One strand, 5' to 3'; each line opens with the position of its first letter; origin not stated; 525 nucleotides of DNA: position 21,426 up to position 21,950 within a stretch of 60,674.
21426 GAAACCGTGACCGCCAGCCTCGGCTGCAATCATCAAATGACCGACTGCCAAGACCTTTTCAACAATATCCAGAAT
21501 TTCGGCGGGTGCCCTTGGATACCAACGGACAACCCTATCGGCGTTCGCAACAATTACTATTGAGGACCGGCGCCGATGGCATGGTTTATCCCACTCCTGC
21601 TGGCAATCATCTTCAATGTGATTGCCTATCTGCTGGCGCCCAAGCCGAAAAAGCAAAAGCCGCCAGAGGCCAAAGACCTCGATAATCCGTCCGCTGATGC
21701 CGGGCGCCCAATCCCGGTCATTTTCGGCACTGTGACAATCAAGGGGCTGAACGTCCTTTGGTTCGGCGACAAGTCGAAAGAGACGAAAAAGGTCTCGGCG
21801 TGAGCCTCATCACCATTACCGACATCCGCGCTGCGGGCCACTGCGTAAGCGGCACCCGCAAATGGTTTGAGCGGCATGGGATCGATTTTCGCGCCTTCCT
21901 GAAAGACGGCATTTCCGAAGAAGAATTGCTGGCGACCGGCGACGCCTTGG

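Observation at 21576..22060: Tail hub (J/gp15-like) gene split by an embedded ORF next to a G_AAA_AAG slippery site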

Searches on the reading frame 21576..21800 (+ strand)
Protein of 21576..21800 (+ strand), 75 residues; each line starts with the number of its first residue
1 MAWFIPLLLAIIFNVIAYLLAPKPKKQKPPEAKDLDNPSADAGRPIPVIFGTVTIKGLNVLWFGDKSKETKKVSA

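Call 3: search_protein_families(library=pfam, proteins=[window:21576-21800:+], max_evalue=0.1)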
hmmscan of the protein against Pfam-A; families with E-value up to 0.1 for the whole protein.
window:21576-21800:+ (75 aa): 0 families

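Call 4: search_protein_families(library=phrogs, proteins=[window:21576-21800:+], max_evalue=0.1)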
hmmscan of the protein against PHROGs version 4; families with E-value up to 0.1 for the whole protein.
window:21576-21800:+ (75 aa): 3 families
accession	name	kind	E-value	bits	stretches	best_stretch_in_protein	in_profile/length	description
phrog_1180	-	tail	1.7e-24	86.5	1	2-73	2-73/78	tail assembly chaperone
phrog_1101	-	tail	1.1e-08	34.5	1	5-69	4-68/1405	tail protein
phrog_4271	-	tail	0.012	14.3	1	12-72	27-88/1309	tail protein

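Call 6: search_dna_similar(query=window:21576-21800:+, collection=phages, mode=protein, max_rows=40, max_evalue=0.001)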
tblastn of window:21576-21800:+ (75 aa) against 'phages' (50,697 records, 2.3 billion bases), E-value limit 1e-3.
Records with a match: 267; places in all: 267; records where one place covers at least 80% of the query: 145.
Best place of each record, by identity: 60-80% 45; <60% 222.
By first word of the organism name: Pseudomonas 97; Rhodobacter 30; Xanthomonas 26; Klebsiella 24; Vibrio 18; Stenotrophomonas 15; Ruegeria 10; Bordetella 9; Achromobacter 5; Variovorax 5; and 13 more.
By host as written in the record: Pseudomonas aeruginosa 38; Rhodobacter capsulatus YW1 30; Pseudomonas aeruginosa PAO1 24; - 20; Pseudomonas aeruginosa PA14 11; Ruegeria pomeroyi DSS-3 10; Bordetella bronchiseptica ATCC 10580 9; Xanthomonas arboricola pv. juglandis IVIA 1317-1a 6; and 67 more.
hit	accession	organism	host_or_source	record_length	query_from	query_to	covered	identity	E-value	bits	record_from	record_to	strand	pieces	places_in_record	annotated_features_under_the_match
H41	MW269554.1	Achromobacter phage vB_AchrS_AchV4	-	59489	3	75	97%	56.2%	3e-18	82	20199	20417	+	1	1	virion structural protein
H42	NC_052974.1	Achromobacter phage vB_AchrS_AchV4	-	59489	3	75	97%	56.2%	3e-18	82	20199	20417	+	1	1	tail assembly chaperone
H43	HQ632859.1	Loktanella phage pCB2051-A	Loktanella sp. CB2051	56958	7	75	92%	53.6%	4e-12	64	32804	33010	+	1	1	hypothetical protein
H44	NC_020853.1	Loktanella phage pCB2051-A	Loktanella sp. CB2051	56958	7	75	92%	53.6%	4e-12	64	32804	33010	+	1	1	tail assembly chaperone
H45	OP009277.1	Rhodobacter phage RcMaeve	Rhodobacter capsulatus YW1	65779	1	73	97%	49.3%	7e-14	69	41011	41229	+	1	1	gene transfer agent protein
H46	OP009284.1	Rhodobacter phage RcPeripeteia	Rhodobacter capsulatus YW1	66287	1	73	97%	49.3%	7e-14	69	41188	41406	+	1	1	gene transfer agent protein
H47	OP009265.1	Rhodobacter phage RcAqua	Rhodobacter capsulatus YW1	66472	1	73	97%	49.3%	7e-14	69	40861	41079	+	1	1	gene transfer agent protein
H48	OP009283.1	Rhodobacter phage RcPacific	Rhodobacter capsulatus YW1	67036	1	73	97%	49.3%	7e-14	69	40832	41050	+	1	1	gene transfer agent protein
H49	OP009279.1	Rhodobacter phage RcMcLean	Rhodobacter capsulatus YW1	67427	1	73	97%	49.3%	7e-14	69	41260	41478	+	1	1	gene transfer agent protein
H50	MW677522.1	Rhodobacter phage RcPutin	Rhodobacter capsulatus YW1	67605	1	73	97%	49.3%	7e-14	69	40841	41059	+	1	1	41: hypothetical protein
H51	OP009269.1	Rhodobacter phage RcDora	Rhodobacter capsulatus YW1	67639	1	73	97%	49.3%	7e-14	69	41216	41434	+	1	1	gene transfer agent protein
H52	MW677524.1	Rhodobacter phage RcSalem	Rhodobacter capsulatus YW1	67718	1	73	97%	49.3%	7e-14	69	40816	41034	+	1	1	41: hypothetical protein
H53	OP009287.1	Rhodobacter phage RcWata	Rhodobacter capsulatus YW1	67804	1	73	97%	49.3%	7e-14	69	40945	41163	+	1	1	gene transfer agent protein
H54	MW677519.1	Rhodobacter phage RcMrWorf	Rhodobacter capsulatus YW1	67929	1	73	97%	49.3%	7e-14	69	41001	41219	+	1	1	41: hypothetical protein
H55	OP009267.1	Rhodobacter phage RcBigEagle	Rhodobacter capsulatus YW1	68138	1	73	97%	49.3%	7e-14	69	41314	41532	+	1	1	gene transfer agent protein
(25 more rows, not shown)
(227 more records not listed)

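Call 11: search_solved_structures(query=window:21576-21800:+, max_evalue=1, show_alignments=3)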
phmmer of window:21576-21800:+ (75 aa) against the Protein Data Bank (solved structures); distinct sequences matched with E-value up to 1: 1.
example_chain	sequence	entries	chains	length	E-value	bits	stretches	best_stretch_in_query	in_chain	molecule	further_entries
8vjh_U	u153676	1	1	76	1.9e-07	34.4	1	2-68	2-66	Tail assembly protein 1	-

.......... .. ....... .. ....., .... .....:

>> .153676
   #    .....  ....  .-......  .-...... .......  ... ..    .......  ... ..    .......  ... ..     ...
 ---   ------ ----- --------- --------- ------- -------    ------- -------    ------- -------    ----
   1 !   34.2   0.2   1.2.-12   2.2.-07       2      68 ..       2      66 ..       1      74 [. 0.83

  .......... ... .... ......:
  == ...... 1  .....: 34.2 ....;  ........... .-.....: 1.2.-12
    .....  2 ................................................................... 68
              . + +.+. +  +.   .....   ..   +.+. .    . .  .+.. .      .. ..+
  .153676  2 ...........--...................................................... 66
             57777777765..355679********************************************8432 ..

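Call 32: find_homologous_proteins(query=window:21576-21800:+, max_evalue=0.001)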
Query window:21576-21800:+ (75 aa): 105 proteins with E <= 0.001 among 107 candidates.
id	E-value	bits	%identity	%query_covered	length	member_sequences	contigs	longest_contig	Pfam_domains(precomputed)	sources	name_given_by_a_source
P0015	2.3e-42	160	100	100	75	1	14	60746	-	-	-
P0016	2.2e-41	157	96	100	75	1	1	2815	-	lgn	-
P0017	5.3e-41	155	95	100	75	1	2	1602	-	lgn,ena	-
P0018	8.5e-41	155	95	100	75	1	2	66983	-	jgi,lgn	jgi:hypothetical protein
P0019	6.5e-40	152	93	100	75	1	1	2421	-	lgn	-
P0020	7.5e-39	149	91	100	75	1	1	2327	-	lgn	-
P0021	1.6e-38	147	88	100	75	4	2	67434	-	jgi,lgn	jgi:hypothetical protein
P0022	1.0e-37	145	88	99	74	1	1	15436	-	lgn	-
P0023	1.5e-37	144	84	100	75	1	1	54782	-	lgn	-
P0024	2.6e-35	137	84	99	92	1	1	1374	-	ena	-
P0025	4.7e-35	136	77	100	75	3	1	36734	-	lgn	-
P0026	1.1e-34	135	79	100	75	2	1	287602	-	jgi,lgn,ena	-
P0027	3.5e-34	134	77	100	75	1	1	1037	-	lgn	-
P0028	6.3e-34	133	78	99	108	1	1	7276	-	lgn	-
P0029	7.9e-34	133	80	100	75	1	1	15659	-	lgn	-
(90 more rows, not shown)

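Call 35: search_dna_similar(query=window:21576-21800:+, collection=phages, mode=protein, max_rows=60, max_evalue=0.001, rows=spread)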
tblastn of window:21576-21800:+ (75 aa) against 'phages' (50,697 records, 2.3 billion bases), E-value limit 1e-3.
Records with a match: 267; places in all: 267; records where one place covers at least 80% of the query: 145.
Best place of each record, by identity: 60-80% 45; <60% 222.
By first word of the organism name: Pseudomonas 97; Rhodobacter 30; Xanthomonas 26; Klebsiella 24; Vibrio 18; Stenotrophomonas 15; Ruegeria 10; Bordetella 9; Achromobacter 5; Variovorax 5; and 13 more.
By host as written in the record: Pseudomonas aeruginosa 38; Rhodobacter capsulatus YW1 30; Pseudomonas aeruginosa PAO1 24; - 20; Pseudomonas aeruginosa PA14 11; Ruegeria pomeroyi DSS-3 10; Bordetella bronchiseptica ATCC 10580 9; Xanthomonas arboricola pv. juglandis IVIA 1317-1a 6; and 67 more.
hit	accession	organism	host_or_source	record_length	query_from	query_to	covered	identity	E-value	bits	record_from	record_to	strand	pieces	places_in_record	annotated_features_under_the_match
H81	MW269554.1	Achromobacter phage vB_AchrS_AchV4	-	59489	3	75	97%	56.2%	3e-18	82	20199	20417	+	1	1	virion structural protein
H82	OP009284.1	Rhodobacter phage RcPeripeteia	Rhodobacter capsulatus YW1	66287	1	73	97%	49.3%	7e-14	69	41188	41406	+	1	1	gene transfer agent protein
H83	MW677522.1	Rhodobacter phage RcPutin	Rhodobacter capsulatus YW1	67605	1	73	97%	49.3%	7e-14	69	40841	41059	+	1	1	41: hypothetical protein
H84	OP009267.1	Rhodobacter phage RcBigEagle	Rhodobacter capsulatus YW1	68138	1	73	97%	49.3%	7e-14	69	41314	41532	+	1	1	gene transfer agent protein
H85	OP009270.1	Rhodobacter phage RcExplorer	Rhodobacter capsulatus YW1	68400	1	73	97%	49.3%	7e-14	69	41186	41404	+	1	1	gene transfer agent protein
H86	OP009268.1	Rhodobacter phage RcCWillis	Rhodobacter capsulatus YW1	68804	4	75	96%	48.7%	3e-14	71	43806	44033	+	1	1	gene transfer agent protein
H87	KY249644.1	Synechococcus virus S-ESS1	Synechococcus sp.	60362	5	75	95%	46.7%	7e-8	52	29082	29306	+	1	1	tail assembly structural protein | hypothetical protein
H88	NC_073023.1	Sphingomonas phage Eidolon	Sphingomonas sp. PM2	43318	1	72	96%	42.3%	4e-5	45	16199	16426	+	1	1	hypothetical protein (x2) | putative structural protein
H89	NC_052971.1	Ruegeria phage vB_RpoS-V11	Ruegeria pomeroyi DSS-3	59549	7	73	89%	44.8%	1e-6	49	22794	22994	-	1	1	tail assembly chaperone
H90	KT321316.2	Achromobacter phage phiAxp-2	Achromobacter xylosoxidans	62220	18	67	67%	58.0%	8e-8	52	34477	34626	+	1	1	hypothetical protein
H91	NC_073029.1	Xanthomonas phage Elanor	Xanthomonas translucens pv. translucens ...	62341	1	65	87%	44.6%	2e-4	43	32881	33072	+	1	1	virion structural protein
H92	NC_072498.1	Pseudomonas phage JG054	Pseudomonas aeruginosa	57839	1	72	96%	39.7%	1e-5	46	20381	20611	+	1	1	structural protein | hypothetical protein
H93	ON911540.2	Xanthomonas phage vB_Xar_IVIA-DoCa3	Xanthomonas arboricola pv. juglandis ...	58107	1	72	96%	39.7%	1e-5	46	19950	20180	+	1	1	virion structural protein | hypothetical protein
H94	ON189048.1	Xanthomonas phage Seregon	-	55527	1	65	87%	43.3%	1e-5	46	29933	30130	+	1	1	tail assembly protein (x2)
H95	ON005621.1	Stenotrophomonas phage A1432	Stenotrophomonas maltophilia YCR3A-1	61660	1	65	87%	43.1%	3e-5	45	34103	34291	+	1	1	putative virion structural protein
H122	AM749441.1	Pseudomonas virus Yua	Pseudomonas aeruginosa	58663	33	65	44%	60.6%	1e-7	52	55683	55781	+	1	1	gp74: structural phage protein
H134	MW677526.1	Rhodobacter phage RcThunderbird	Rhodobacter capsulatus YW1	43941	35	69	47%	51.4%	9e-6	47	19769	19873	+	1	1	24: hypothetical protein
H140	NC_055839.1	Xanthomonas phage FoX4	Xanthomonas campestris pv. campestris ...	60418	34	65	43%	46.9%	9e-5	44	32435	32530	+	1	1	tail protein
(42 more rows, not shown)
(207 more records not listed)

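Call 36: get_annotated_region(hit=H134, flank=4000)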
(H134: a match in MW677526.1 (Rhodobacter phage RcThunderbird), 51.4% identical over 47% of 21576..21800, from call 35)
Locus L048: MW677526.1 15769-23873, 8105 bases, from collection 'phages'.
description: Rhodobacter phage RcThunderbird, complete genome.
organism: Rhodobacter phage RcThunderbird (NCBI taxid 2835986)
taxonomy: Viruses; Duplodnaviria; Heunggongvirae; Uroviricota; Caudoviricetes; Titanvirus
host: Rhodobacter capsulatus YW1; source: sewage water; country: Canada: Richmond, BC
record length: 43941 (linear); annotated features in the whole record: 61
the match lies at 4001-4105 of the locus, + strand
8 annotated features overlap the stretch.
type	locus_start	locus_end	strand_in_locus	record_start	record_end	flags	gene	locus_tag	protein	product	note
CDS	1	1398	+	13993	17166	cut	21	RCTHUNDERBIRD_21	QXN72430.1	tape measure protein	-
CDS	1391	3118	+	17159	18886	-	22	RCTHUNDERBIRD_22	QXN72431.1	hypothetical protein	-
CDS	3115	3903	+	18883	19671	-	23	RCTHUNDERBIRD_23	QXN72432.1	minor tail protein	-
CDS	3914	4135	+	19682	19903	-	24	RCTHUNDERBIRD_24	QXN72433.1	hypothetical protein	-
CDS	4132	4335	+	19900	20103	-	25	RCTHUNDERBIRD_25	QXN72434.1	hypothetical protein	-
CDS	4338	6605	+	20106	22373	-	26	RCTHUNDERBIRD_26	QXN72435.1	minor tail protein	-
CDS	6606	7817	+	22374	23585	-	27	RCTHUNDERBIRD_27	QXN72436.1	hypothetical protein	-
CDS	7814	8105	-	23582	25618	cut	28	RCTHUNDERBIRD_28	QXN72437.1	DNA polymerase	-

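Call 37: get_annotated_region(hit=H140, flank=4000)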
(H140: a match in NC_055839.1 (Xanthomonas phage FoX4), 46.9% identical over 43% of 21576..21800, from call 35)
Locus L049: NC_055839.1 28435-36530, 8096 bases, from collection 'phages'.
description: Xanthomonas phage FoX4, complete genome.
organism: Xanthomonas phage FoX4 (NCBI taxid 2723900)
taxonomy: Viruses; Duplodnaviria; Heunggongvirae; Uroviricota; Caudoviricetes; Foxquatrovirus; Foxquatrovirus fox4
host: Xanthomonas campestris pv. campestris GBBC 1412; source: soil; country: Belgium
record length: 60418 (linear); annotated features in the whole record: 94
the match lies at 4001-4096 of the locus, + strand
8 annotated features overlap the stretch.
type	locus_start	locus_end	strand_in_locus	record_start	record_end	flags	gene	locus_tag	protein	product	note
CDS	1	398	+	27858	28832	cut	-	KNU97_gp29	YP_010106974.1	hypothetical protein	-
CDS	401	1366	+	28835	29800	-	-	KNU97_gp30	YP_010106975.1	hypothetical protein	-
CDS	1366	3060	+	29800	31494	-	-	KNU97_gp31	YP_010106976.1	tail assembly protein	-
CDS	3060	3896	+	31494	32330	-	-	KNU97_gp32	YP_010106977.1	tail assembly protein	-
CDS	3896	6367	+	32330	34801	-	-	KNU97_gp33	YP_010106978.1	tail protein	-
CDS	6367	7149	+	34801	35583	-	-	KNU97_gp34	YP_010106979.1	tail assembly protein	-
CDS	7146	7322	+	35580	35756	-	-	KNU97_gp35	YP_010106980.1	tail assembly protein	-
CDS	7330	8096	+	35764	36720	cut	-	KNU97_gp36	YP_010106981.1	tail assembly protein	-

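Call 38: get_annotated_region(hit=H122, flank=3000)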
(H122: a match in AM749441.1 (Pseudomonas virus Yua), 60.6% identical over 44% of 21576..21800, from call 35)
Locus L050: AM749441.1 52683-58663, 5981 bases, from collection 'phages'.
description: Pseudomonas phage YuA, complete genome.
organism: Pseudomonas virus Yua (NCBI taxid 462590)
taxonomy: Viruses; Duplodnaviria; Heunggongvirae; Uroviricota; Caudoviricetes; Mesyanzhinovviridae; Rabinowitzvirinae; Yuavirus
host: Pseudomonas aeruginosa; source: water sample from local pond; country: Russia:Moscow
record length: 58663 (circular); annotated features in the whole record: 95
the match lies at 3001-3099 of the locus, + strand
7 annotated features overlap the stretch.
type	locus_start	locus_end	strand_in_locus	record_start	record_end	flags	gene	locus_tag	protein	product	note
CDS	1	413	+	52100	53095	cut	gp71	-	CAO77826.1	structural phage protein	phage particle protein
CDS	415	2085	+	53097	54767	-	gp72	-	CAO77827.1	structural phage protein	phage particle protein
CDS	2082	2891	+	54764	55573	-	gp73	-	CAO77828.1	structural phage protein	phage particle protein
CDS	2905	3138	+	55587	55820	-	gp74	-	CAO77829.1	structural phage protein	phage particle protein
CDS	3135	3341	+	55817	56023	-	gp75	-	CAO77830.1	hypothetical protein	-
CDS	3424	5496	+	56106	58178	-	gp76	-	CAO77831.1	structural phage protein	phage particle protein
CDS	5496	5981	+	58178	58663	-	gp77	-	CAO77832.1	structural phage protein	phage particle protein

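Call 52: search_protein_families(library=pfam, alignment_id=A3, max_evalue=10)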
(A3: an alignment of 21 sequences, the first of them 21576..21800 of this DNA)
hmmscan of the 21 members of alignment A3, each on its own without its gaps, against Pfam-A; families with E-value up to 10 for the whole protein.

A. member 1, window:21576-21800:+ (75 aa): 3 families
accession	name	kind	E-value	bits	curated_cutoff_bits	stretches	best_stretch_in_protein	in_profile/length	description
PF04277.18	OAD_gamma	-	0.17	13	27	1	8-42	20-54/76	Oxaloacetate decarboxylase, gamma chain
PF25184.1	YxzE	-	0.21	13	40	1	1-35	1-35/65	YxzE-like putative bacteriocin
PF01998.22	DUF131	-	0.81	9.8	22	1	45-53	32-40/62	Protein of unknown function DUF131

B. families by the number of members that match (of 21 scanned): 8 families
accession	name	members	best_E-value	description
PF01998.22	DUF131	5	0.29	Protein of unknown function DUF131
PF04277.18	OAD_gamma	4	0.033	Oxaloacetate decarboxylase, gamma chain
PF14316.11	DUF4381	1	0.031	Domain of unknown function (DUF4381)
PF07584.16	BatA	1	0.09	Aerotolerance regulator N-terminal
PF25184.1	YxzE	1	0.21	YxzE-like putative bacteriocin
PF23820.1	DUF7190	1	0.21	Family of unknown function (DUF7190)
PF10779.14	XhlA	1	0.85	Haemolysin XhlA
PF19779.4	DUF6264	1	4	Family of unknown function (DUF6264)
